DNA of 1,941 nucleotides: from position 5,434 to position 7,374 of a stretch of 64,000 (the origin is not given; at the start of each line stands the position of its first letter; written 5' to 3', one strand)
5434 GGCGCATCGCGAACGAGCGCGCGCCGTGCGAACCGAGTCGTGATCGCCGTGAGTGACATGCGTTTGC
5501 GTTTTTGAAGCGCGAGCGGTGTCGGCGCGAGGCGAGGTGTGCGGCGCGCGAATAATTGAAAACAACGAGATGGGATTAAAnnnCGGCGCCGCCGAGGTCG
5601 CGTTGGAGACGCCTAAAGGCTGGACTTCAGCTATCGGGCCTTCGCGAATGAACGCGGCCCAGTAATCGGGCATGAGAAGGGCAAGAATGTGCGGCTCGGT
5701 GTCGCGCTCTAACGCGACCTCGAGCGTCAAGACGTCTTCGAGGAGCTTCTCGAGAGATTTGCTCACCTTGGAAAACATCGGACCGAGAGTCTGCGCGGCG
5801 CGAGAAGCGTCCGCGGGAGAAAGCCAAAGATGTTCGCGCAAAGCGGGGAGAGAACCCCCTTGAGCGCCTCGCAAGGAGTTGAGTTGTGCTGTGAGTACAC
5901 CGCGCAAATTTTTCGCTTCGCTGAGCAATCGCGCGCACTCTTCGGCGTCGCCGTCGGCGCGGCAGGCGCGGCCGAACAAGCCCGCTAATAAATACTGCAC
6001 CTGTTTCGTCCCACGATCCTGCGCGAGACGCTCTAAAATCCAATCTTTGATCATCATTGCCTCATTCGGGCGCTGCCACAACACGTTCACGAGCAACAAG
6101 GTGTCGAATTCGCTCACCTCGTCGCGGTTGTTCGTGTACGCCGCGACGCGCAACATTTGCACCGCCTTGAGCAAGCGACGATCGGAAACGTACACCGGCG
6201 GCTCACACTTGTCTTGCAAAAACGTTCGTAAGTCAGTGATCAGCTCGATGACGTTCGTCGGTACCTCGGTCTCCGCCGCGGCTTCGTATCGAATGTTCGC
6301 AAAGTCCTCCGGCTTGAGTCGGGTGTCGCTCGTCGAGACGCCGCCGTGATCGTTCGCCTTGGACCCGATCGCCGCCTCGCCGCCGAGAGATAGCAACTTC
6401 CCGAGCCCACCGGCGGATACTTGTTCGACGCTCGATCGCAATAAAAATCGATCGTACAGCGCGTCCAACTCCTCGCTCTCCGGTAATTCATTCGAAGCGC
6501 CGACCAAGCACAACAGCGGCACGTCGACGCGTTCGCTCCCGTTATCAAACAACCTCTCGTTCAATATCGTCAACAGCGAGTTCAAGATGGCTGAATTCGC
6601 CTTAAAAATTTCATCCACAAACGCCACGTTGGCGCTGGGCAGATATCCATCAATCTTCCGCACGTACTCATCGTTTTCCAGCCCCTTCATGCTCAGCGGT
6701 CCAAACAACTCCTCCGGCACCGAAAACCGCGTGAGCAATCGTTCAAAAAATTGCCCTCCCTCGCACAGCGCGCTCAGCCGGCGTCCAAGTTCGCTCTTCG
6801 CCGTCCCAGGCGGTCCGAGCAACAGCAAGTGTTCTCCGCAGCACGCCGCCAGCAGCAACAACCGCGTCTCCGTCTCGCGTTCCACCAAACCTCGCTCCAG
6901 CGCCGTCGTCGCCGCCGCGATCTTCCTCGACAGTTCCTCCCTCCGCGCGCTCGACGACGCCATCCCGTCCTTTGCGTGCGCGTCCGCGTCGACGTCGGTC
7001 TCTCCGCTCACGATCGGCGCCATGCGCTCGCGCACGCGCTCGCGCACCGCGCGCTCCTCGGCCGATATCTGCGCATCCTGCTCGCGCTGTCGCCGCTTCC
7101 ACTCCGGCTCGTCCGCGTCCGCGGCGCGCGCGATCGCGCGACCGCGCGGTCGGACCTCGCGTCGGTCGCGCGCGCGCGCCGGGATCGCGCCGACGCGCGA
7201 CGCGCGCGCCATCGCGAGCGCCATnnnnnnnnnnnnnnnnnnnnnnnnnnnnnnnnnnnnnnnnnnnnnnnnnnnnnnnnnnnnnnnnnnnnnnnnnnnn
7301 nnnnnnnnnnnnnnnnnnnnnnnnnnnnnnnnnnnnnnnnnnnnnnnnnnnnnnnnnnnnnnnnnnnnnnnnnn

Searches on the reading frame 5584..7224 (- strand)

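Call 26: search_protein_families(library=pfam, proteins=[window:5584-7224:-], max_evalue=0.001)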
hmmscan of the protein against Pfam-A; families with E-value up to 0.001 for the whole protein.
window:5584-7224:- (547 aa): 4 families
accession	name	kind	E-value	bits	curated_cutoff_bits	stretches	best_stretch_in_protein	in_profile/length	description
PF20030.5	bpMoxR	-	1e-60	204.8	27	1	101-285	2-185/205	MoxR domain in the MoxR-vWA-beta-propeller ternary systems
PF07728.20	AAA_5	-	1.2e-25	90.6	22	1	132-260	1-139/139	AAA domain (dynein-related subfamily)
PF17868.7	AAA_lid_8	-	5.9e-23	80.9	22.8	1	325-396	2-72/72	AAA lid domain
PF01078.27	Mg_chelatase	-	0.00042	20.2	20.3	0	116-153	8-45/207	Magnesium chelatase, subunit ChlI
